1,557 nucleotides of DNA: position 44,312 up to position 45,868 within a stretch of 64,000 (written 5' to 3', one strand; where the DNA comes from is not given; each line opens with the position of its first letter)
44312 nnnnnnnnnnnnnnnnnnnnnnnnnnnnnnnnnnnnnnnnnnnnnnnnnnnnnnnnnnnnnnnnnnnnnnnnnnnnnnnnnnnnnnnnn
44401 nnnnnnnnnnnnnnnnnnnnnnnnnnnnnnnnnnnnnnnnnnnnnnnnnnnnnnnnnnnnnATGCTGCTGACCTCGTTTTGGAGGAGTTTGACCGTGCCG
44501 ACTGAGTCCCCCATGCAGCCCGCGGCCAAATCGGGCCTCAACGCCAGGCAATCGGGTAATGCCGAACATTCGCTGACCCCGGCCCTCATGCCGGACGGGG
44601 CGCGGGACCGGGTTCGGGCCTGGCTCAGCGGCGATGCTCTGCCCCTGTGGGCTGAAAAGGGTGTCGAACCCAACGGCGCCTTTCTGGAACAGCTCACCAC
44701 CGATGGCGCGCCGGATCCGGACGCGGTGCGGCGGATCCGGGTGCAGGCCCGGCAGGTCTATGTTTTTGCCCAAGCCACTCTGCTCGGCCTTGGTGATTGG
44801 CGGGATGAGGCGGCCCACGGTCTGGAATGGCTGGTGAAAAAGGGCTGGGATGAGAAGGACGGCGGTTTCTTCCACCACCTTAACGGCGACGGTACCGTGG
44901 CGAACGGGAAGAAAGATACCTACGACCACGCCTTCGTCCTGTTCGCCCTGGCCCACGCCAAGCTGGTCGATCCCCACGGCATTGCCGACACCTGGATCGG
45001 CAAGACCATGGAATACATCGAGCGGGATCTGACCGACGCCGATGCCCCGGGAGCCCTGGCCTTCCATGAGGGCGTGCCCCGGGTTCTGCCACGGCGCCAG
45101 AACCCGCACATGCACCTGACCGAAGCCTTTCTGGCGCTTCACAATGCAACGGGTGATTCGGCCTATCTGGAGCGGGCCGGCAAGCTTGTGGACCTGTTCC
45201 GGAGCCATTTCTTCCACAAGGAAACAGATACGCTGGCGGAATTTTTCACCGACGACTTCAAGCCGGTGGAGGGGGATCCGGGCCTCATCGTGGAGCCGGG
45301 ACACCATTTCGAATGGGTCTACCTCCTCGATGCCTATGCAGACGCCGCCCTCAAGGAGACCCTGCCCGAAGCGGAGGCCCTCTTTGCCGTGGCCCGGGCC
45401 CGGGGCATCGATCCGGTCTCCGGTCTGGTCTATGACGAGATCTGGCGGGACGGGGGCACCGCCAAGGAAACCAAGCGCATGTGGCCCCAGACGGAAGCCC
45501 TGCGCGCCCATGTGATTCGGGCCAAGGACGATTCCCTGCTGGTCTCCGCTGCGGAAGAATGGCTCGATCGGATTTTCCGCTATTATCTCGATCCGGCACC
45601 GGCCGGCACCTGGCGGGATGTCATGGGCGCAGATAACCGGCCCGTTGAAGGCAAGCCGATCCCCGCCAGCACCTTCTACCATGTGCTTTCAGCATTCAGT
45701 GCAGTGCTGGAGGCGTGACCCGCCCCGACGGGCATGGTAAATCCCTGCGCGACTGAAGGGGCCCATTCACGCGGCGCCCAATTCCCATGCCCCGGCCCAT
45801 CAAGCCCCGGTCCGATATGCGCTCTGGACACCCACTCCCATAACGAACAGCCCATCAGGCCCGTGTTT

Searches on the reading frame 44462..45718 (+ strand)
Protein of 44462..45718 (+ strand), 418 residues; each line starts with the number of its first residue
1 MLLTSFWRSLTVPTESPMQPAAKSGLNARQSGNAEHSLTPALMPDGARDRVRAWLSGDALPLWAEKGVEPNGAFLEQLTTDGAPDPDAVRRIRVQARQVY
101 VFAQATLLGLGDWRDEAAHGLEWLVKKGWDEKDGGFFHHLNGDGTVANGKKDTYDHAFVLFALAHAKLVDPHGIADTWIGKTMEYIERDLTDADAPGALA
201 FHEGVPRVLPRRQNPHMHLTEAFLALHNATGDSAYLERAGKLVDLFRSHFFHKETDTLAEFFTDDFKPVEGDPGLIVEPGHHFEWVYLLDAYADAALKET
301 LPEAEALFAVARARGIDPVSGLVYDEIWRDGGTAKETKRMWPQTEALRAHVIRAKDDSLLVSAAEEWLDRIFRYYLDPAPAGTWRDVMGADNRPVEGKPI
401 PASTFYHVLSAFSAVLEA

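Call 3: search_protein_families(library=pfam, proteins=[window:44462-45718:+], max_evalue=1)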
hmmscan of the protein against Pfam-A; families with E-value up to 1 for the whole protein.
window:44462-45718:+ (418 aa): 3 families
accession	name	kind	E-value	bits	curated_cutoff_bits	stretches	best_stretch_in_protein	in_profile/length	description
PF07221.17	GlcNAc_2-epim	-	1.5e-72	245.2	23.4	1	74-411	2-347/347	N-acylglucosamine 2-epimerase (GlcNAc 2-epimerase)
PF03663.20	Glyco_hydro_76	-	0.022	14.7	25.9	1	221-260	226-264/366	Glycosyl hydrolase family 76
PF07944.18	Beta-AFase-like_GH127_cat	-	0.07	12.5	24.9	1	216-245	177-206/376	Beta-L-arabinofuranosidase, GH127 catalytic domain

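Call 15: find_related_loci(query=window:44462-45718:+, collection=genome_contigs, flank=10000)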
Query window:44462-45718:+ (418 aa) in genome_contigs; peptide patterns used: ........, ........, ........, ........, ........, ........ (x = any residue, [..] = any of these).
600 stretches matched a pattern (row limit reached: there are more); 551 encode a relative of the query (tblastn E <= 1e-3); the best 80 are kept; 80 distinct loci.
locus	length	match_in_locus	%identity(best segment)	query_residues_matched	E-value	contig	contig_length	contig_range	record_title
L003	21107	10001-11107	55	50-417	2e-127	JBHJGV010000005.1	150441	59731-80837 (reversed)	MAG: Alphaproteobacteria bacterium isolate sb_S10C1846 S10Ck141_433015, whole genome shotgun sequence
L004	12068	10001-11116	52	48-416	1e-124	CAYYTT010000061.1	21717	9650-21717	MAG TPA_asm: uncultured Alphaproteobacteria bacterium isolate SRP128890_co1_225 genome assembly, contig: NODE_3938_lengt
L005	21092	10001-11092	53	54-416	5e-114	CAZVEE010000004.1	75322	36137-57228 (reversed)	MAG TPA_asm: uncultured Alphaproteobacteria bacterium isolate SRP128890_co1_66 genome assembly, contig: NODE_571_length_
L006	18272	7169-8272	43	50-417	2e-83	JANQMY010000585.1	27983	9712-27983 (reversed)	MAG: Alphaproteobacteria bacterium isolate PL25b_bin.64 k99_1134012, whole genome shotgun sequence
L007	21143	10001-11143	41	30-416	4e-83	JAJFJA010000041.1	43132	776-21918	MAG: Alphaproteobacteria bacterium isolate OFTM349 OFTM349_40, whole genome shotgun sequence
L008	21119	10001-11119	41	51-416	4e-79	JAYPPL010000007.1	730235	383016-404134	MAG: Alphaproteobacteria bacterium isolate SD3109_NP_metabat_bins_2.tsv.138 contig_4094_pilon, whole genome shotgun sequ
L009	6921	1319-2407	43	51-416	5e-79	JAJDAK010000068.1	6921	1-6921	MAG: Deltaproteobacteria bacterium isolate OFTM388 OFTM388_67, whole genome shotgun sequence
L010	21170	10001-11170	42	30-417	9e-79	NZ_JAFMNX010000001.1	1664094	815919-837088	Tianweitania aestuarii strain BSSL-BM11 1, whole genome shotgun sequence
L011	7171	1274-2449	41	38-418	8e-79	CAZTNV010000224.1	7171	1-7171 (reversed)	MAG TPA_asm: uncultured Mycobacteriaceae bacterium isolate SRP072547_co2_99 genome assembly, contig: NODE_22569_length_7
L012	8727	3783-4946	43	30-417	2e-78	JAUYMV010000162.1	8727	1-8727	MAG: Mesorhizobium sp. isolate C3_concoct.bin.48 C3_k141_33770, whole genome shotgun sequence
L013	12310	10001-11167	42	30-417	4e-78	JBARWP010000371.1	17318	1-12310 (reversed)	MAG: Pseudaminobacter sp. isolate MFD12211_ilm_asm_bin2 k127_29351, whole genome shotgun sequence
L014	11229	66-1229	41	30-416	8e-78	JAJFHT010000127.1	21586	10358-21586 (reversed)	MAG: Hyphomicrobiales bacterium isolate OFTM20 OFTM20_126, whole genome shotgun sequence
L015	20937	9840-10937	42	50-417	1e-77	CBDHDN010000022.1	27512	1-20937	MAG: Alphaproteobacteria bacterium isolate db8b3522-1e14-40fc-9e30-f82ebbdce12e genome assembly, contig: contig_22, whol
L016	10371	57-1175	41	51-416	4e-77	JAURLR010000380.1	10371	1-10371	MAG: Alphaproteobacteria bacterium isolate SFB_Oligo_Co_136 k141_4816140, whole genome shotgun sequence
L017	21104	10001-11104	40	50-417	1e-76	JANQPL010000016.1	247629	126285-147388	MAG: Alphaproteobacteria bacterium isolate IP29b_bin.162 k99_1713689, whole genome shotgun sequence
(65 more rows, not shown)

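Call 56: find_homologous_proteins(query=window:44462-45718:+, max_evalue=1e-60)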
Query window:44462-45718:+ (418 aa): 570 proteins with E <= 1e-60 among 8000 candidates; the best 120 are listed.
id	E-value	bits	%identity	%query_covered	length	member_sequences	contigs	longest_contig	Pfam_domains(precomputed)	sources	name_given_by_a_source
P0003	1.7e-277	938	100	97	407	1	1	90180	PF07221.18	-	-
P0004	1.3e-142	494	57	94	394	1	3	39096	PF07221.18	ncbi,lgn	-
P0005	4.2e-128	446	55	88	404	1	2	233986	PF07221.18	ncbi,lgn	ncbi:MAG: AGE family epimerase/isomerase [Alphaproteobacteria bacterium]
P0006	5.2e-122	426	53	92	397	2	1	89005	PF07221.18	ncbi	-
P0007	5.3e-121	423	52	88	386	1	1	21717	PF07221.18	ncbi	-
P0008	2.5e-120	421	54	88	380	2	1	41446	PF07221.18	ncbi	-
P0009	3.4e-120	420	54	90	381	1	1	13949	PF07221.18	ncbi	-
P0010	2.0e-118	414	53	89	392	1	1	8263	PF07221.18,PF03663.21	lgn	-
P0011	1.3e-117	412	53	88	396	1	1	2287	PF07221.18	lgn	-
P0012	1.0e-114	402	53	87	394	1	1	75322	PF07221.18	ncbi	-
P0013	6.6e-104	367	49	90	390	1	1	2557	PF07221.18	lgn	-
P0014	6.3e-88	314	45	88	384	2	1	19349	PF07221.18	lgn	-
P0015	2.9e-87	312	46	90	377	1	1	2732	PF07221.18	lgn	-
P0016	1.2e-86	310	46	88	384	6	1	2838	PF07221.18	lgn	-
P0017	2.2e-86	309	46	88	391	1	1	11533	PF07221.18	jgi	jgi:mannose/cellobiose epimerase-like protein (N-acyl-D-glucosamine 2-epimerase family)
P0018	7.8e-86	307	44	88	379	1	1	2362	PF07221.18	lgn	-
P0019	1.3e-85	306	45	90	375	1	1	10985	PF07221.18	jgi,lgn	jgi:mannose/cellobiose epimerase-like protein (N-acyl-D-glucosamine 2-epimerase family)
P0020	1.6e-85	306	42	88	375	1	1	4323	PF07221.18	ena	-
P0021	2.1e-85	306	45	88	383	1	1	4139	PF07221.18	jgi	jgi:mannose/cellobiose epimerase-like protein (N-acyl-D-glucosamine 2-epimerase family)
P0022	3.1e-84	302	46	90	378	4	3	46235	PF07221.18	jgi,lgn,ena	-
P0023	9.1e-84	300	41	88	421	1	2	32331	PF07221.18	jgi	jgi:mannose-6-phosphate isomerase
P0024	3.2e-83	298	43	89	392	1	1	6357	PF07221.18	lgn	-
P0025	5.3e-83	298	43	88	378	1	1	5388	PF07221.18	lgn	-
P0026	7.0e-83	297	44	88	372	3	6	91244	PF07221.18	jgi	-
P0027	7.2e-83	297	44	90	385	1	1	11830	PF07221.18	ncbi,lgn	ncbi:MAG: AGE family epimerase/isomerase [Pseudomonadota bacterium]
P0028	1.9e-82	296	43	90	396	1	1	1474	PF07221.18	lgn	-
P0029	1.1e-81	293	44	87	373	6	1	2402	PF07221.18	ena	-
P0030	2.8e-81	292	42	88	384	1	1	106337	PF07221.18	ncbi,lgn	ncbi:MAG: AGE family epimerase/isomerase [Parvularculales bacterium]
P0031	5.6e-80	288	45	88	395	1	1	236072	PF07221.18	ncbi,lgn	-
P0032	5.9e-80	288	43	88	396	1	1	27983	PF07221.18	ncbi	-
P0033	1.1e-79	287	42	86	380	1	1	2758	PF07221.18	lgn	-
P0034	2.6e-79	285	43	88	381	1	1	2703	PF07221.18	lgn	-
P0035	4.5e-79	285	43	88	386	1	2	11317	PF07221.18,PF03663.21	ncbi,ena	-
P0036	4.8e-79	285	43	89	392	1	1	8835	PF07221.18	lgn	-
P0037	5.6e-79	284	43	88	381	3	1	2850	PF07221.18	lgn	-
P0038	7.9e-79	284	42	88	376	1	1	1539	PF07221.18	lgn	-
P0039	8.3e-79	284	43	88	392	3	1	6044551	PF07221.18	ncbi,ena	-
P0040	9.9e-79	284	44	89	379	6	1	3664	PF07221.18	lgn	-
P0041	1.1e-78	283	44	87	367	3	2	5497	PF07221.18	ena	-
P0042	1.4e-78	283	42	87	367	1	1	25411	PF07221.18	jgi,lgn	jgi:mannose-6-phosphate isomerase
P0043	2.7e-78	282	41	91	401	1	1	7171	PF07221.18,PF03663.21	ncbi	-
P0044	3.4e-78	282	43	89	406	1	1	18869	PF07221.18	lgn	-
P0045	5.4e-78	281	42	90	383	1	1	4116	PF07221.18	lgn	-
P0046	8.4e-78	281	43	89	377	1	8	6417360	PF07221.18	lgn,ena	-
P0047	9.0e-78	280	43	89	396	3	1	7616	PF07221.18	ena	-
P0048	1.1e-77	280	44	88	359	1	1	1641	PF07221.18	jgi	jgi:mannose-6-phosphate isomerase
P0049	1.3e-77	280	42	88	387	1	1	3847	PF07221.18,PF03663.21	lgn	-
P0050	1.9e-77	279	43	87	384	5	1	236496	PF07221.18,PF03663.21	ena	-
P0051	2.6e-77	279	40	88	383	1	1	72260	PF07221.18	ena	-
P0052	3.2e-77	279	43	88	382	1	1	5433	PF07221.18,PF03663.21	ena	-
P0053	3.6e-77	278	43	87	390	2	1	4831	PF07221.18,PF03663.21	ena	-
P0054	4.0e-77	278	41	88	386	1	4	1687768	PF07221.18,PF03663.21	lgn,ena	-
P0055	5.1e-77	278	42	88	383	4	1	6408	PF07221.18,PF03663.21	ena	-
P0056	6.3e-77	278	40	89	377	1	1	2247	PF07221.18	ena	-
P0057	7.9e-77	277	42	89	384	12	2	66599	PF07221.18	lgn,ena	-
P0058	8.8e-77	277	40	88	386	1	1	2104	PF07221.18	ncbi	-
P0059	1.1e-76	277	43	88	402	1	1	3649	PF07221.18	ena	-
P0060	1.4e-76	276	43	88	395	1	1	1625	PF07221.18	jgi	jgi:mannose/cellobiose epimerase-like protein (N-acyl-D-glucosamine 2-epimerase family)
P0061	1.9e-76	276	44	89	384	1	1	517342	PF07221.18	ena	-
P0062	3.0e-76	275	41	88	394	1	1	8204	PF07221.18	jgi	jgi:mannose/cellobiose epimerase-like protein (N-acyl-D-glucosamine 2-epimerase family)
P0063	3.7e-76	275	41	88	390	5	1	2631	PF07221.18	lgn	-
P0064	4.5e-76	275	42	88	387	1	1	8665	PF07221.18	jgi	jgi:mannose/cellobiose epimerase-like protein (N-acyl-D-glucosamine 2-epimerase family)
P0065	8.5e-76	274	42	88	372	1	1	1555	PF07221.18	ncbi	-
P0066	1.1e-75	274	42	88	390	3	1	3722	PF07221.18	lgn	-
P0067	1.1e-75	274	44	88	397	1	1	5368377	PF07221.18,PF03663.21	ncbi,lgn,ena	-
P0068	1.8e-75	273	41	89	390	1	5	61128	PF07221.18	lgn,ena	-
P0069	2.3e-75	273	43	86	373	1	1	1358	PF07221.18,PF03663.21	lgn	-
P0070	3.4e-75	272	43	88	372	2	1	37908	PF07221.18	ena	-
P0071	4.0e-75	272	42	88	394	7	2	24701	PF07221.18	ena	-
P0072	4.0e-75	272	41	90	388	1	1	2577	PF07221.18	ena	-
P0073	4.9e-75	271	42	88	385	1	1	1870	PF07221.18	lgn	-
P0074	6.2e-75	271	42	88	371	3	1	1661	PF07221.18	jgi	jgi:mannose-6-phosphate isomerase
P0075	6.8e-75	271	41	90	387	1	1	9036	PF07221.18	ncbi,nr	ncbi:MAG TPA: AGE family epimerase/isomerase [Alphaproteobacteria bacterium]|nr:AGE family epimerase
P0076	6.9e-75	271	42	88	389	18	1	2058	PF07221.18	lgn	-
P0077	1.0e-74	270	42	88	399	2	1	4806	PF07221.18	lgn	-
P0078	1.1e-74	270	41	90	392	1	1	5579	PF07221.18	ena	-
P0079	1.2e-74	270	41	88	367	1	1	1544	PF07221.18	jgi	-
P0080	1.3e-74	270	41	88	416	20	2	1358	PF07221.18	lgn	-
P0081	1.5e-74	270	42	88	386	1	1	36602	PF07221.18,PF06662.20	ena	-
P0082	3.0e-74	269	44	86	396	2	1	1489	PF07221.18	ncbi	-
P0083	3.8e-74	268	42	87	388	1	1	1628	PF07221.18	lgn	-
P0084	4.4e-74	268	43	88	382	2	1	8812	PF07221.18,PF03663.21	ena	-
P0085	4.7e-74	268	41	86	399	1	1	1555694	PF07221.18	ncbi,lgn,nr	ncbi:MAG: AGE family epimerase/isomerase [Alphaproteobacteria bacterium]|nr:AGE family epimerase/iso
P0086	4.9e-74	268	39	90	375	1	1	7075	PF07221.18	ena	-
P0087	6.1e-74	268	40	90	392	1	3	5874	PF07221.18,PF03663.21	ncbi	ncbi:MAG: AGE family epimerase/isomerase [Alphaproteobacteria bacterium]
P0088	6.5e-74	268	44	88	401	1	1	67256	PF07221.18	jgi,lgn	-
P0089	1.1e-73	267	41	88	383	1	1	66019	PF07221.18,PF03663.21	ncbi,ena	-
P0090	1.2e-73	267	43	88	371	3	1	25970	PF07221.18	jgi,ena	-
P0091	1.5e-73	267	40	89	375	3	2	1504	PF07221.18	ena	-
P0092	2.0e-73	266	41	91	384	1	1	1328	PF07221.18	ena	-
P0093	2.2e-73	266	40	88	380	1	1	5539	PF07221.18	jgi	jgi:mannose/cellobiose epimerase-like protein (N-acyl-D-glucosamine 2-epimerase family)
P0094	2.5e-73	266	40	89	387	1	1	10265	PF07221.18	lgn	-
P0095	3.2e-73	265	40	88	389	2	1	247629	PF07221.18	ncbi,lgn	-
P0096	3.5e-73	265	39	90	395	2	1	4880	PF07221.18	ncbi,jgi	-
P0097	5.7e-73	265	40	88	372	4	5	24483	PF07221.18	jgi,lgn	jgi:mannose/cellobiose epimerase-like protein (N-acyl-D-glucosamine 2-epimerase family)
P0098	5.9e-73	265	40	90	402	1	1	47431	PF07221.18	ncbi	-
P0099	6.3e-73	264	41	88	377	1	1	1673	PF07221.18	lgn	-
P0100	1.0e-72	264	43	88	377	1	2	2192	PF07221.18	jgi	jgi:mannose/cellobiose epimerase-like protein (N-acyl-D-glucosamine 2-epimerase family)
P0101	1.1e-72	264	39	90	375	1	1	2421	PF07221.18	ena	-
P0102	1.1e-72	264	42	88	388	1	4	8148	PF07221.18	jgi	jgi:mannose/cellobiose epimerase-like protein (N-acyl-D-glucosamine 2-epimerase family)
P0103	1.2e-72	264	42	88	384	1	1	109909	PF07221.18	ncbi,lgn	-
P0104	1.2e-72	263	39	89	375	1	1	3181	PF07221.18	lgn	-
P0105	1.3e-72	263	41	88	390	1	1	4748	PF07221.18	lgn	-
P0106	1.9e-72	263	42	88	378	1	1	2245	PF07221.18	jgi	jgi:mannose/cellobiose epimerase-like protein (N-acyl-D-glucosamine 2-epimerase family)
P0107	2.0e-72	263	42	88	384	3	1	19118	PF07221.18,PF03663.21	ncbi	-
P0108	2.0e-72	263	41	88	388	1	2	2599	PF07221.18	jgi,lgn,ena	-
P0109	2.1e-72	263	39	89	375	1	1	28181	PF07221.18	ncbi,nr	ncbi:MAG: AGE family epimerase/isomerase [Hyphomonadaceae bacterium]|nr:AGE family epimerase/isomera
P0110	2.2e-72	263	41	88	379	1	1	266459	PF07221.18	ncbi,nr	ncbi:MAG: AGE family epimerase/isomerase [Maricaulaceae bacterium]|nr:AGE family epimerase/isomerase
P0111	2.6e-72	262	42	88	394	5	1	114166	PF07221.18,PF03663.21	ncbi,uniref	ncbi:AGE family epimerase/isomerase [Inquilinus sp. CAU 1745]|uniref:AGE family epimerase/isomerase 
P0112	2.8e-72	262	41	87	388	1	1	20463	PF07221.18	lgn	-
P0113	4.1e-72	262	41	88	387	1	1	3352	PF07221.18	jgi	jgi:mannose/cellobiose epimerase-like protein (N-acyl-D-glucosamine 2-epimerase family)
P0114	4.3e-72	262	40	89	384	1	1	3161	PF07221.18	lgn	-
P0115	6.4e-72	261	41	88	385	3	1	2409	PF07221.18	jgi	jgi:N-acylglucosamine 2-epimerase/mannose-6-phosphate isomerase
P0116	6.5e-72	261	41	89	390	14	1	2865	PF07221.18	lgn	-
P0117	8.0e-72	261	40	93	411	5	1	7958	PF07221.18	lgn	-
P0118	9.7e-72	261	40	89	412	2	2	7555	PF07221.18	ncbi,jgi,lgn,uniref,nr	ncbi:AGE family epimerase/isomerase [Phenylobacterium sp.]|jgi:mannose-6-phosphate isomerase|uniref:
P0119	1.1e-71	260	41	87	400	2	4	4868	PF07221.18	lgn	-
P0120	1.2e-71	260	41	89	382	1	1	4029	PF07221.18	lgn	-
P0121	1.2e-71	260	40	91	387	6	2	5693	PF07221.18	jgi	-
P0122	1.3e-71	260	41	87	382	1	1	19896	PF07221.18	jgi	jgi:mannose-6-phosphate isomerase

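Call 57: find_encoding_contigs(protein=P0004, flank=8000, max_places=3)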
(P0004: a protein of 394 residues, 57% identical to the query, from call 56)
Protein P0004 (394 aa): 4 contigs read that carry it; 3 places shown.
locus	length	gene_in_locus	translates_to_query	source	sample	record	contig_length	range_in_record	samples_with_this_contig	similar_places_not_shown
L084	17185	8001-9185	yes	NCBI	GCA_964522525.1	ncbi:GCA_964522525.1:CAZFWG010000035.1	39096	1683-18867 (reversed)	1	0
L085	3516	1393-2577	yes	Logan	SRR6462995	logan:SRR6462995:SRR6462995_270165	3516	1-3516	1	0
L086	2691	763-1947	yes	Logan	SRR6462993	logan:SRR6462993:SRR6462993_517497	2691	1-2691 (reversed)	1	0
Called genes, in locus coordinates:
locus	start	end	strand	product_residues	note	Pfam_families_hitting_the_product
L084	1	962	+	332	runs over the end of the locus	PF13641:Glyco_tranf_2_3, PF00535:Glycos_transf_2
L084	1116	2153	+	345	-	PF01370:Epimerase, PF04321:RmlD_sub_bind, PF16363:GDP_Man_Dehyd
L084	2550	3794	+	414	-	PF01041:DegT_DnrJ_EryC1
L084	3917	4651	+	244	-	PF13489:Methyltransf_23, PF08241:Methyltransf_11, PF13649:Methyltransf_25, PF08242:Methyltransf_12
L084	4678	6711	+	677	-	PF13522:GATase_6, PF13537:GATase_7, PF00733:Asn_synthase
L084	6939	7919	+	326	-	PF13439:Glyco_transf_4, PF13579:Glyco_trans_4_4, PF00534:Glycos_transf_1, PF13692:Glyco_trans_1_4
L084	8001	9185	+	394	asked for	PF07221:GlcNAc_2-epim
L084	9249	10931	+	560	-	PF00342:PGI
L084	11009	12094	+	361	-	PF00483:NTP_transferase, PF12804:NTP_transf_3 (weak), PF22640:ManC_GMP_beta-helix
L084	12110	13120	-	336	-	PF01073:3Beta_HSD, PF01370:Epimerase, PF02719:Polysacc_synt_2, PF04321:RmlD_sub_bind, PF05368:NmrA (weak), PF07993:NAD_binding_4 (faint), PF13460:NAD_binding_10 (weak), PF16363:GDP_Man_Dehyd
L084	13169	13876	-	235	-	PF02397:Bac_transf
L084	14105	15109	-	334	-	PF01073:3Beta_HSD (weak), PF01370:Epimerase, PF07993:NAD_binding_4 (faint), PF16363:GDP_Man_Dehyd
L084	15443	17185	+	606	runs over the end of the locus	PF13522:GATase_6, PF13537:GATase_7, PF01380:SIS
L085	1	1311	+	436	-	?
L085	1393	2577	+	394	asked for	PF07221:GlcNAc_2-epim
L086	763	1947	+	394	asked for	PF07221:GlcNAc_2-epim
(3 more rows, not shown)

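Call 58: find_encoding_contigs(protein=P0006, flank=8000, max_places=2)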
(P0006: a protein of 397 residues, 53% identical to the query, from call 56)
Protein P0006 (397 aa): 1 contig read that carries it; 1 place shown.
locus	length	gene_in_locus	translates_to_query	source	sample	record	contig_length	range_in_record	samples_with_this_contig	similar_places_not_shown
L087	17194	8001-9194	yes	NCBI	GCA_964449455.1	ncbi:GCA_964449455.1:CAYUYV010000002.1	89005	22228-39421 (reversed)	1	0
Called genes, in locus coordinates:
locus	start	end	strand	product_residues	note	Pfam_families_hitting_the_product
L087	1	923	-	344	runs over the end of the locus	-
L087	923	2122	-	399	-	PF07885:Ion_trans_2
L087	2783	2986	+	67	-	-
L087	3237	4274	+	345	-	PF01370:Epimerase, PF04321:RmlD_sub_bind, PF16363:GDP_Man_Dehyd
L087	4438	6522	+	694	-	PF13522:GATase_6, PF13537:GATase_7, PF00733:Asn_synthase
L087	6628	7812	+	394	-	PF13439:Glyco_transf_4, PF13579:Glyco_trans_4_4, PF00534:Glycos_transf_1, PF13692:Glyco_trans_1_4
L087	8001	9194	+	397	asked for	PF07221:GlcNAc_2-epim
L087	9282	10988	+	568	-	PF00342:PGI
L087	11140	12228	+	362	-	PF00483:NTP_transferase, PF22640:ManC_GMP_beta-helix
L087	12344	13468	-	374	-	PF01073:3Beta_HSD (weak), PF01370:Epimerase, PF02719:Polysacc_synt_2 (faint), PF07993:NAD_binding_4 (faint), PF16363:GDP_Man_Dehyd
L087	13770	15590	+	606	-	PF13522:GATase_6, PF13537:GATase_7, PF01380:SIS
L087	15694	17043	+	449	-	PF02878:PGM_PMM_I, PF02879:PGM_PMM_II, PF02880:PGM_PMM_III, PF00408:PGM_PMM_IV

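Call 59: find_encoding_contigs(protein=P0008, flank=8000, max_places=2)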
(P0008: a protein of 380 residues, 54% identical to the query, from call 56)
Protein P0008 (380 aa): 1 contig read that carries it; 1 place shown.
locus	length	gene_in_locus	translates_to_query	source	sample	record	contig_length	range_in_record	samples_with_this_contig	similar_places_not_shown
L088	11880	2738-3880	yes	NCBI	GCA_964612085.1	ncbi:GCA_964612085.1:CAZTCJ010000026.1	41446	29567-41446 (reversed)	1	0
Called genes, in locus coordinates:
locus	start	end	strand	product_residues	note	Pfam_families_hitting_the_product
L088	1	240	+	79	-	?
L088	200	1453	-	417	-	PF02348:CTP_transf_3, PF12804:NTP_transf_3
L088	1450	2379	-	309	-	PF03102:NeuB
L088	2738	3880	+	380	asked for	PF07221:GlcNAc_2-epim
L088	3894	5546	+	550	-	PF00342:PGI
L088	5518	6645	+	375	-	PF00483:NTP_transferase, PF22640:ManC_GMP_beta-helix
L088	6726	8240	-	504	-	PF02397:Bac_transf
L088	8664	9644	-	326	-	PF01073:3Beta_HSD, PF01370:Epimerase, PF02719:Polysacc_synt_2 (faint), PF07993:NAD_binding_4 (faint), PF16363:GDP_Man_Dehyd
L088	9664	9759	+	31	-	-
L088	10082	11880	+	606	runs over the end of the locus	PF13522:GATase_6, PF13537:GATase_7, PF01380:SIS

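Call 61: find_encoding_contigs(protein=P0003, flank=10000, max_places=10)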
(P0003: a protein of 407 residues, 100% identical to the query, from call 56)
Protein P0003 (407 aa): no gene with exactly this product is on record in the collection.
